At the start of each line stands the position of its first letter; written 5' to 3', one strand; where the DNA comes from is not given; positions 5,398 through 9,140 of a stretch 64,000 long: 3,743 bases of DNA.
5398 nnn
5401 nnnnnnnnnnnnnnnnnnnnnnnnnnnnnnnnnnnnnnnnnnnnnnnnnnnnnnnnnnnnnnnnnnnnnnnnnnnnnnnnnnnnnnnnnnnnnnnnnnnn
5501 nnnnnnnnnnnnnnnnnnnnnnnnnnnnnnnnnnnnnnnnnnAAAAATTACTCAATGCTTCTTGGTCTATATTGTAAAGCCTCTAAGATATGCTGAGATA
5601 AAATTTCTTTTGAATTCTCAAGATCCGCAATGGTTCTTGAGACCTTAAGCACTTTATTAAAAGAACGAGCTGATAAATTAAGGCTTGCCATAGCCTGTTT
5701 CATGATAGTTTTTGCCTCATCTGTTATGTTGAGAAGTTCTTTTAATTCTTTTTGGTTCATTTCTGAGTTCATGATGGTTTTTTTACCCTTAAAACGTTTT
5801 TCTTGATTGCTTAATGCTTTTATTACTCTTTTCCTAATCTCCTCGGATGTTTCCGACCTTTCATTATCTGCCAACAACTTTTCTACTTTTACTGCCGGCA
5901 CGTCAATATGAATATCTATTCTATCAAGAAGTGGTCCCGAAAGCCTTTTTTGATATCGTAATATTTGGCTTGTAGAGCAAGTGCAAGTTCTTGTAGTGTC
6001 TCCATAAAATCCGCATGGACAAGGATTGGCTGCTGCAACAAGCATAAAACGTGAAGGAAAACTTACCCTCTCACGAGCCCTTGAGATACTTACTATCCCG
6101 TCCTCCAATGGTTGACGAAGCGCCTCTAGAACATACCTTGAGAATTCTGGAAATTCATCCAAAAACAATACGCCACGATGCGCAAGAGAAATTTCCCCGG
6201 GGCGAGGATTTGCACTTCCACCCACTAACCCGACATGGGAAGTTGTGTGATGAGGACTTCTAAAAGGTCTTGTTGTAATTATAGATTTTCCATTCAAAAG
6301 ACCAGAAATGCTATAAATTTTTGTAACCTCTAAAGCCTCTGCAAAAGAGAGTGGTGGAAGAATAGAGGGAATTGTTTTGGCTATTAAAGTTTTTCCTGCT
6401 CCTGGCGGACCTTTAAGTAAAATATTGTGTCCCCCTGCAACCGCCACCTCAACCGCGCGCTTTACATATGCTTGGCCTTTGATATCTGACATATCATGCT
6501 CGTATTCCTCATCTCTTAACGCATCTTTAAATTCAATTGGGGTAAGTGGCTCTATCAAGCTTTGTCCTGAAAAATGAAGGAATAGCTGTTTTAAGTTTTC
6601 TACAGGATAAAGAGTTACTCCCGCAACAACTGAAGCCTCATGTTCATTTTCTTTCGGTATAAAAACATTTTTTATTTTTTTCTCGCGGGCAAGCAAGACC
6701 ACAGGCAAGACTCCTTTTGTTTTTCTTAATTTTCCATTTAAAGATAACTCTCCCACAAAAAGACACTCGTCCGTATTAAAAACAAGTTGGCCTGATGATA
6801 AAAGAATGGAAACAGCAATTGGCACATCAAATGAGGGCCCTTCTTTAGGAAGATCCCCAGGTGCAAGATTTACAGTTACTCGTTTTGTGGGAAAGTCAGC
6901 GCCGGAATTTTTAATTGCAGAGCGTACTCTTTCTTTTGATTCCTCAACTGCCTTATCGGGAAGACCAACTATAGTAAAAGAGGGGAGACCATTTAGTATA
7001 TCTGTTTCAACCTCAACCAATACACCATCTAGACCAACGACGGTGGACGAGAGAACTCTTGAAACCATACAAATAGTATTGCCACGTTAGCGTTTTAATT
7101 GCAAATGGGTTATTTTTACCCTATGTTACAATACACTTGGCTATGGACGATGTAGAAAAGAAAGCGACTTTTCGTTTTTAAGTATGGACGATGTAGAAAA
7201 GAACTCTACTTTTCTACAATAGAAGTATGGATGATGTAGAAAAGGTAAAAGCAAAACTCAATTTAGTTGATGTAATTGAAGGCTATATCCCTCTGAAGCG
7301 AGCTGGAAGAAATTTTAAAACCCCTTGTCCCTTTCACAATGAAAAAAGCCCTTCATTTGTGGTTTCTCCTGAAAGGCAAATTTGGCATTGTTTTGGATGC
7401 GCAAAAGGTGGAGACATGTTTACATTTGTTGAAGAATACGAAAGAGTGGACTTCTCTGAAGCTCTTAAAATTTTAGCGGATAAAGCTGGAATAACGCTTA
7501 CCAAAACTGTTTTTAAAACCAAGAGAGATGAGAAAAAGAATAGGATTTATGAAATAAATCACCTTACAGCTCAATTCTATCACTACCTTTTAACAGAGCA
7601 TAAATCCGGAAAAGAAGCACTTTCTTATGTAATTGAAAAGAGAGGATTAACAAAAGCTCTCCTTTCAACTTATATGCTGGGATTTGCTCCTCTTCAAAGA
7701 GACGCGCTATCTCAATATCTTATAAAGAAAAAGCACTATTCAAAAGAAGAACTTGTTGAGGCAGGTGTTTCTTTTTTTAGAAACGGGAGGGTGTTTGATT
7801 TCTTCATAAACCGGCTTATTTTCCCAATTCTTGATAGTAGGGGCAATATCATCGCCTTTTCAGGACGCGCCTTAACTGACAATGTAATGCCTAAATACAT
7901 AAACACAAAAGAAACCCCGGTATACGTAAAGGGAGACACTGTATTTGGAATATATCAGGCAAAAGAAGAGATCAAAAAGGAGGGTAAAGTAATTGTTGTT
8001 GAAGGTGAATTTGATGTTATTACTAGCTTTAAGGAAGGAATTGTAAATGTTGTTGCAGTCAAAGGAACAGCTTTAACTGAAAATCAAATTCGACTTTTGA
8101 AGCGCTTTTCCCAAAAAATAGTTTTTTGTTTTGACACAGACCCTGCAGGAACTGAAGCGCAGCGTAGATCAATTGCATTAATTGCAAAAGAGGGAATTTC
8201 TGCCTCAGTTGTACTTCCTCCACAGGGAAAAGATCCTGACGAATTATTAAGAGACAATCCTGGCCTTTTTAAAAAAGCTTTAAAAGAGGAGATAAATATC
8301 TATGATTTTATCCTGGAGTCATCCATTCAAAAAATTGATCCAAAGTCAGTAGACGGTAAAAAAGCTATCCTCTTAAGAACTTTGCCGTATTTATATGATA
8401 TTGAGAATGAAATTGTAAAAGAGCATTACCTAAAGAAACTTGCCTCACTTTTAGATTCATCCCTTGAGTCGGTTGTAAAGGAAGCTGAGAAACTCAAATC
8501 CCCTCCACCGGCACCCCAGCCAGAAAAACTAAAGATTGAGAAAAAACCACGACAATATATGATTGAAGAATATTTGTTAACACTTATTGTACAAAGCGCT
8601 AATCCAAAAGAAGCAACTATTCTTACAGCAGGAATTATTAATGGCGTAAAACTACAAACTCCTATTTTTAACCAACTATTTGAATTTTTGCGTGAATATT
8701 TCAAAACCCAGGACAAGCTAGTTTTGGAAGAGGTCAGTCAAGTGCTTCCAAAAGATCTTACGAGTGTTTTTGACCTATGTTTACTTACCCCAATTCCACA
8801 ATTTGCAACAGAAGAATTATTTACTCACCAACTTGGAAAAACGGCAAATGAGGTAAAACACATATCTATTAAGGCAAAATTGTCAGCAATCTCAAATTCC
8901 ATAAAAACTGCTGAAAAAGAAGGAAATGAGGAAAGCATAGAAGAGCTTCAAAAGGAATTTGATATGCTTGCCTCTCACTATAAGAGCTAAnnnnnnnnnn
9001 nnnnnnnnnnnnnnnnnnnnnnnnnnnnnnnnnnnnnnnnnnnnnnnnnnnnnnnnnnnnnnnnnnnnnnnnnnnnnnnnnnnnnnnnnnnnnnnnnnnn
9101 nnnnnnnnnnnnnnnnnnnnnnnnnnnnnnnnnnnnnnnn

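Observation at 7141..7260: Tandem triplication of the dnaG translation start creating two decoy mini-ORFs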

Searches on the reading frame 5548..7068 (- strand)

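Call 12: search_protein_families(library=pfam, proteins=[window:5548-7068:-])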
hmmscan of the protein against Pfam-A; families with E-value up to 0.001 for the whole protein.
window:5548-7068:- (506 aa): 8 families
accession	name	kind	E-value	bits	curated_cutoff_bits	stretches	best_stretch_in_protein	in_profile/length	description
PF01078.27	Mg_chelatase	-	4.4e-94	314.1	20.3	1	192-397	1-206/207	Magnesium chelatase, subunit ChlI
PF13541.12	ChlI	-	9.1e-48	161.6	27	1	20-141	1-121/121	Subunit ChlI of Mg-chelatase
PF13335.12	Mg_chelatase_C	-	1.3e-29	103.1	26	1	406-501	2-94/94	Magnesium chelatase, subunit ChlI C-terminal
PF05362.19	Lon_C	-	4.7e-12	46.3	21.1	1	9-146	36-177/205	Lon protease (S16) C-terminal proteolytic domain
PF07728.20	AAA_5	-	2.7e-09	37.6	22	1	215-351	1-125/139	AAA domain (dynein-related subfamily)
PF00493.29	MCM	-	9.9e-09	35.1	23.3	1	290-386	114-200/224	MCM P-loop domain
PF00158.32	Sigma54_activat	-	9.1e-06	25.9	20.2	0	283-346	79-140/168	Sigma-54 interaction domain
PF05496.18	RuvB_N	-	0.00017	21.9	27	0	194-234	7-54/159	Holliday junction DNA helicase RuvB P-loop domain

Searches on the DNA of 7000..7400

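Call 59: search_rna_families(source=window, start=7000, end=7400, threshold=evalue, max_evalue=5)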
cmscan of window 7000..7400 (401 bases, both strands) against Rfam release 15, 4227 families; matches with E-value up to 5: 3.
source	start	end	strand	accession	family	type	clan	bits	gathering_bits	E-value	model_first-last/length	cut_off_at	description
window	7151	7218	+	RF03986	mir-6095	Gene; miRNA;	-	18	100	1.8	1-83/83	no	mir-6095 microRNA precursor family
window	7146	7197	+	RF00348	snoR9_plant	Gene; snRNA; snoRNA; CD-box;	-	17.8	43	3.1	77-126/129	no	Small nucleolar RNA snoR9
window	7269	7376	+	RF01965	RMST_4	Gene; lncRNA;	-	15.3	40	2.1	1-108/108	no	Rhabdomyosarcoma 2 associated transcript conserved region 4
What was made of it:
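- On Known structured RNA leaders (riboswitches and other Rfam families): Permissive search of 7000-7400 gives only chance-level eukaryotic hits with E above 1 (call 59).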

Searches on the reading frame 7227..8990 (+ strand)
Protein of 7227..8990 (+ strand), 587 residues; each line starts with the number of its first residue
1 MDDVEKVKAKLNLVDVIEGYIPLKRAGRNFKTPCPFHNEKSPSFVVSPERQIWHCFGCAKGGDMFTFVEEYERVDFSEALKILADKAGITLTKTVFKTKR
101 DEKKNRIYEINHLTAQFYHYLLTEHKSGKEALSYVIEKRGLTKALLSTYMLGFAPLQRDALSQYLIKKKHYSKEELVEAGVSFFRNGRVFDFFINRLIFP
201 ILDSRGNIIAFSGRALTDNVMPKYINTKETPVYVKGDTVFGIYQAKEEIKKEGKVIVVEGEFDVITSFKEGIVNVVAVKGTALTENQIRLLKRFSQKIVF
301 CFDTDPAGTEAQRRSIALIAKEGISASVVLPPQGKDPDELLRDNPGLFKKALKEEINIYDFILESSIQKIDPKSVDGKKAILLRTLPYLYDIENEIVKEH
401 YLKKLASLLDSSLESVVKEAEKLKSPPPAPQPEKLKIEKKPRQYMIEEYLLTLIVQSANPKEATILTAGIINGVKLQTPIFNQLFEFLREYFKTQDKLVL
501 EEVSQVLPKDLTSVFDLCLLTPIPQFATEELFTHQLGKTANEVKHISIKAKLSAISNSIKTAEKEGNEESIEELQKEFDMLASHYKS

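Call 12: search_protein_families(library=pfam, proteins=[window:7227-8990:+])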
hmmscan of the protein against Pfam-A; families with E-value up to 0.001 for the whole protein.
window:7227-8990:+ (587 aa): 7 families
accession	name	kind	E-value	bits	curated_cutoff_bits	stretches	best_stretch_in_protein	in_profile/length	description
PF08275.17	DNAG_N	-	2.3e-34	118.6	26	1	118-246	2-128/128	DNA primase catalytic core, N-terminal domain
PF01807.25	Zn_ribbon_DnaG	-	6.4e-34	116.1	24.9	1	3-93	5-95/98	CHC2 zinc finger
PF13155.12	Toprim_2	-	2.3e-21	76.4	22.1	1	256-341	1-88/88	Toprim-like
PF13662.12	Toprim_4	-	5.3e-17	62.3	25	1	253-329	1-84/85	Toprim domain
PF01751.28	Toprim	-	2.3e-10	40.9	23.1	1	255-319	2-84/96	Toprim domain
PF10410.14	DnaB_bind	-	4.4e-08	33.7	20.6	1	360-410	2-52/56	DnaB-helicase binding domain of primase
PF13362.12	Toprim_3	-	8e-07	29.9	27.2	1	255-343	2-91/95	Toprim domain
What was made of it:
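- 7227..8990 (+): dnaG (DNA primase, 587 aa). Core copy 3 is 7227-7244. Pfam Zn_ribbon_DnaG, DNAG_N, Toprim, DnaB_bind (call 12).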

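Call 14: find_related_loci(query=window:7227-8990:+, collection=genome_contigs, flank=3000)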
Query window:7227-8990:+ (587 aa) in genome_contigs; peptide patterns used: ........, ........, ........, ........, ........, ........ (x = any residue, [..] = any of these).
600 stretches matched a pattern (row limit reached: there are more); 563 encode a relative of the query (tblastn E <= 1e-3); the best 80 are kept; 80 distinct loci.
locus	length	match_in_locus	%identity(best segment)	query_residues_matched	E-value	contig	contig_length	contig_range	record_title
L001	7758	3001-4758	68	1-586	0e+0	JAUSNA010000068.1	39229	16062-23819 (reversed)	MAG: Candidatus Levyibacteriota bacterium isolate E19_metabat.bin.104 E19_k141_81212, whole genome shotgun sequence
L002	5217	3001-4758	65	1-586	0e+0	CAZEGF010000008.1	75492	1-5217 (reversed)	MAG TPA_asm: uncultured Gammaproteobacteria bacterium isolate SRP135725_co2_582 genome assembly, contig: k141_830960, wh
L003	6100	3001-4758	67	1-586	0e+0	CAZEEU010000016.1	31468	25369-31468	MAG TPA_asm: uncultured Gammaproteobacteria bacterium isolate SRP286056_co1_676 genome assembly, contig: NODE_1599_lengt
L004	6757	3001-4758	66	1-586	0e+0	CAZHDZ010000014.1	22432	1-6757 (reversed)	MAG TPA_asm: uncultured Gammaproteobacteria bacterium isolate SRP286056_co1_222 genome assembly, contig: NODE_2678_lengt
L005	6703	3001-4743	57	1-584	0e+0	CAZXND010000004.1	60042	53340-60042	MAG TPA_asm: uncultured Gammaproteobacteria bacterium isolate SRP192515_co1_195 genome assembly, contig: NODE_349_length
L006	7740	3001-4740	55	1-582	0e+0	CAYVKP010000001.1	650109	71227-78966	MAG TPA_asm: uncultured Gammaproteobacteria bacterium isolate SRP200132_co1_547 genome assembly, contig: NODE_2_length_6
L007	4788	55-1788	55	1-579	0e+0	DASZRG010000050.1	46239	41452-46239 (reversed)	MAG TPA_asm: Patescibacteria group bacterium isolate SMAG_U6018 k141_458464, whole genome shotgun sequence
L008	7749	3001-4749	55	1-582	0e+0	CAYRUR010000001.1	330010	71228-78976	MAG TPA_asm: uncultured Gammaproteobacteria bacterium isolate SRP144015_co1_42 genome assembly, contig: NODE_12_length_3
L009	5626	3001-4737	55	1-582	0e+0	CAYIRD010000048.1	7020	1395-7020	MAG TPA_asm: uncultured Gammaproteobacteria bacterium isolate ERP119705_co24_323 genome assembly, contig: NODE_17259_len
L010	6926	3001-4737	53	1-582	0e+0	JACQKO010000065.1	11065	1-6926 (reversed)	MAG: Candidatus Levyibacteriota bacterium isolate NC_groundwater_1179_Ag_S-0.1um_40_84 S_p1_S3_coassembly_k141_1781109,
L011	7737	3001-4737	52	1-581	0e+0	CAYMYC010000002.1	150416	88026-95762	MAG TPA_asm: uncultured Gammaproteobacteria bacterium isolate binchicken_co128_232 genome assembly, contig: NODE_69_leng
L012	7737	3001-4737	52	1-581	0e+0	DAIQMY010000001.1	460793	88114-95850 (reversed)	MAG TPA_asm: Candidatus Levyibacteriota bacterium isolate CTOTU2445 NODE_4_length_460793_cov_8.496773, whole genome shot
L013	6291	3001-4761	53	1-579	0e+0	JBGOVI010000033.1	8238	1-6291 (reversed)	MAG: Patescibacteria group bacterium isolate OBJ_0618_7090110_119 k141_9708328_length_8238_cov_14.4482, whole genome sho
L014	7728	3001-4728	50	1-578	0e+0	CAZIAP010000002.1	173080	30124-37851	MAG TPA_asm: uncultured Gammaproteobacteria bacterium isolate SRP144015_co1_80 genome assembly, contig: NODE_39_length_1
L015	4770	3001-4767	51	1-584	0e+0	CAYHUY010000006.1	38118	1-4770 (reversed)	MAG TPA_asm: uncultured Gammaproteobacteria bacterium isolate ERP119705_co16_474 genome assembly, contig: NODE_825_lengt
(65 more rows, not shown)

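Call 23: find_encoding_contigs(protein=window:7227-8990:+, flank=3000, max_places=10)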
Protein window:7227-8990:+ (587 aa): 2 contigs read that carry it; 2 places shown.
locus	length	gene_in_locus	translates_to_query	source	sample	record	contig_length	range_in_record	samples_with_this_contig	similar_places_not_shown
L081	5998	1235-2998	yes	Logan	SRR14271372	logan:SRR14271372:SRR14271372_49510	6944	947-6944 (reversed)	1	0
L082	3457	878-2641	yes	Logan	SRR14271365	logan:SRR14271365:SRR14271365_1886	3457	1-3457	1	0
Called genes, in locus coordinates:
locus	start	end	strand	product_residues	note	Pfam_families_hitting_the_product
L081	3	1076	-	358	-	?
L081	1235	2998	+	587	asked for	PF01807:Zn_ribbon_DnaG, PF08275:DNAG_N, PF01751:Toprim, PF13155:Toprim_2, PF13362:Toprim_3 (weak), PF13662:Toprim_4, PF10410:DnaB_bind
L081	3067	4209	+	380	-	PF03979:Sigma70_r1_1, PF00140:Sigma70_r1_2, PF04542:Sigma70_r2, PF04539:Sigma70_r3, PF04545:Sigma70_r4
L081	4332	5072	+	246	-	-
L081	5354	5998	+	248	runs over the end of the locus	PF04234:CopC, PF13473:Cupredoxin_1 (weak), PF00127:Copper-bind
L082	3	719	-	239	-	?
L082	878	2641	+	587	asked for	PF01807:Zn_ribbon_DnaG, PF08275:DNAG_N, PF01751:Toprim, PF13155:Toprim_2, PF13362:Toprim_3 (weak), PF13662:Toprim_4, PF10410:DnaB_bind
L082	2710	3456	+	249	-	?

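Call 24: find_related_loci(query=window:7227-8990:+, collection=metagenome_contigs, flank=2000)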
Query window:7227-8990:+ (587 aa) in metagenome_contigs; peptide patterns used: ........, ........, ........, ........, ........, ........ (x = any residue, [..] = any of these).
600 stretches matched a pattern (row limit reached: there are more); 571 encode a relative of the query (tblastn E <= 1e-3); the best 80 are kept; 80 distinct loci.
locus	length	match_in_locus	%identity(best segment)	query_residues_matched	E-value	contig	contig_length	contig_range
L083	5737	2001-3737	56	1-582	0e+0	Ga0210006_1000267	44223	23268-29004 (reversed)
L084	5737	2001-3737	56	1-582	0e+0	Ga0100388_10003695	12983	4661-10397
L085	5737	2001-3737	52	1-582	0e+0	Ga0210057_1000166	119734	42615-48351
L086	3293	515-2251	55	1-582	0e+0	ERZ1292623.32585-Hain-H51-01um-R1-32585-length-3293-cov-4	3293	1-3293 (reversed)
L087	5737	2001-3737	54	1-581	0e+0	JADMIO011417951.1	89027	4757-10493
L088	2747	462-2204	50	1-579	0e+0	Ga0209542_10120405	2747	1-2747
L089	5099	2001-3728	51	1-578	0e+0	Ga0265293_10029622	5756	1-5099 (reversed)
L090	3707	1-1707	49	22-587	0e+0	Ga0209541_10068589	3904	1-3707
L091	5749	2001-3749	48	1-583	0e+0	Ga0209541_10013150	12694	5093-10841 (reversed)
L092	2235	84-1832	49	1-583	0e+0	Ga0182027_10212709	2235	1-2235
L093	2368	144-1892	48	1-583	0e+0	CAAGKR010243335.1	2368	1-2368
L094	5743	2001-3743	48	1-581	0e+0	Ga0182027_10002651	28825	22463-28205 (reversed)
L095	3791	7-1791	47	7-583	0e+0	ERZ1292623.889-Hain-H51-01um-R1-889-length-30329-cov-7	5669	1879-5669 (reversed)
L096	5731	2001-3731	46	1-575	1e-177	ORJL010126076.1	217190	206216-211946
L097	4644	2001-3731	46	1-575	6e-180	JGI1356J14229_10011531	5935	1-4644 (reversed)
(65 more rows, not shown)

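Call 49: find_homologous_proteins(query=window:7227-8990:+, max_evalue=1e-80)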
Query window:7227-8990:+ (587 aa): 4071 proteins with E <= 1e-80 among 8000 candidates; the best 120 are listed.
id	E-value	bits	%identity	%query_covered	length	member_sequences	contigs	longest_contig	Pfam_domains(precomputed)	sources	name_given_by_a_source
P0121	0.0e+0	1293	100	100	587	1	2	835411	PF08275.18,PF13155.13,PF01807.26,PF13662.13,PF10410.15,PF01751.29,PF13362.13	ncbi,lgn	-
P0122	0.0e+0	1065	81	100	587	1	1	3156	PF08275.18,PF13155.13,PF01807.26,PF13662.13,PF10410.15,PF01751.29,PF13362.13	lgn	-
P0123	0.0e+0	1048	79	100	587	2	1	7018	PF08275.18,PF13155.13,PF01807.26,PF13662.13,PF10410.15,PF01751.29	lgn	-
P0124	1.3e-272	924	80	89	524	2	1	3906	PF08275.18,PF13155.13,PF13662.13,PF10410.15,PF01751.29,PF13362.13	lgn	-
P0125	1.7e-265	900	67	100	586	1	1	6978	PF08275.18,PF13155.13,PF01807.26,PF13662.13,PF10410.15,PF01751.29,PF13362.13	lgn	-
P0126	4.4e-265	899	68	100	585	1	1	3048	PF08275.18,PF13155.13,PF01807.26,PF13662.13,PF10410.15,PF01751.29,PF13362.13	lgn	-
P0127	2.4e-264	896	68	100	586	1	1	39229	PF08275.18,PF13155.13,PF01807.26,PF13662.13,PF10410.15,PF01751.29,PF13362.13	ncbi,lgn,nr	ncbi:MAG: DNA primase [Candidatus Levybacteria bacterium]|nr:DNA primase [Candidatus Levybacteria ba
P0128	6.8e-263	892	68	100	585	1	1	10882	PF08275.18,PF13155.13,PF01807.26,PF13662.13,PF10410.15,PF01751.29,PF13362.13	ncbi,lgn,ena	-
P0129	9.7e-263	891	68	100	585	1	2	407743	PF08275.18,PF13155.13,PF01807.26,PF13662.13,PF10410.15,PF01751.29,PF13362.13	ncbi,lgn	-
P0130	1.1e-262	891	68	100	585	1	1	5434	PF08275.18,PF13155.13,PF01807.26,PF13662.13,PF10410.15,PF01751.29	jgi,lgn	jgi:DNA primase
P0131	1.5e-262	890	67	100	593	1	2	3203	PF08275.18,PF13155.13,PF01807.26,PF13662.13,PF10410.15,PF01751.29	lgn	-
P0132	1.9e-260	883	67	100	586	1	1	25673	PF08275.18,PF13155.13,PF01807.26,PF13662.13,PF10410.15,PF01751.29,PF13362.13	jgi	jgi:DNA primase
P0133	3.7e-260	883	67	100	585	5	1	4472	PF08275.18,PF13155.13,PF01807.26,PF13662.13,PF10410.15,PF01751.29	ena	-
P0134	9.6e-258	875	68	100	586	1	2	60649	PF08275.18,PF13155.13,PF01807.26,PF13662.13,PF10410.15,PF01751.29,PF13362.13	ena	-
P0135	1.7e-257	874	66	100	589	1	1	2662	PF08275.18,PF13155.13,PF01807.26,PF13662.13,PF10410.15,PF01751.29,PF13362.13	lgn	-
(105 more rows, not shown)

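Call 50: find_encoding_contigs(protein=P0122, flank=10000, max_places=3)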
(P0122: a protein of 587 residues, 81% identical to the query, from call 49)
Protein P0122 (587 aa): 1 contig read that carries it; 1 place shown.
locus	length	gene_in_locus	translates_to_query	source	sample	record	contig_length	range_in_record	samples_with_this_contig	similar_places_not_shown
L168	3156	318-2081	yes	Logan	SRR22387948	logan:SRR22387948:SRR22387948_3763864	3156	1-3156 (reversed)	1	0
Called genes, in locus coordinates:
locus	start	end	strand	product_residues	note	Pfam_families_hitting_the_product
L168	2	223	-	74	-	?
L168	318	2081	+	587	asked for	PF01807:Zn_ribbon_DnaG, PF08275:DNAG_N, PF01751:Toprim, PF13155:Toprim_2, PF13362:Toprim_3 (weak), PF13662:Toprim_4, PF10410:DnaB_bind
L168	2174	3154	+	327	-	?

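Call 51: find_encoding_contigs(protein=P0123, flank=10000, max_places=3)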
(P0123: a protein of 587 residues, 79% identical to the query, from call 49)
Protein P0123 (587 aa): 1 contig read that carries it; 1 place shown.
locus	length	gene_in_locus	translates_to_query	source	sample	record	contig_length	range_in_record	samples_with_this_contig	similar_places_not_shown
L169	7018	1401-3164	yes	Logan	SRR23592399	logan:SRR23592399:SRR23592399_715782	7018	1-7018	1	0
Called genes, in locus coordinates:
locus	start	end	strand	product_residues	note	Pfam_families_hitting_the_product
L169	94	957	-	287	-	PF13354:Beta-lactamase2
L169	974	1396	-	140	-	-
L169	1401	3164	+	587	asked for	PF01807:Zn_ribbon_DnaG, PF08275:DNAG_N, PF01751:Toprim, PF13155:Toprim_2, PF13662:Toprim_4, PF10410:DnaB_bind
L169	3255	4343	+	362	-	PF03979:Sigma70_r1_1 (weak), PF00140:Sigma70_r1_2, PF04542:Sigma70_r2, PF04539:Sigma70_r3, PF04545:Sigma70_r4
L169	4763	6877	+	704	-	-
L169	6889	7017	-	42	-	?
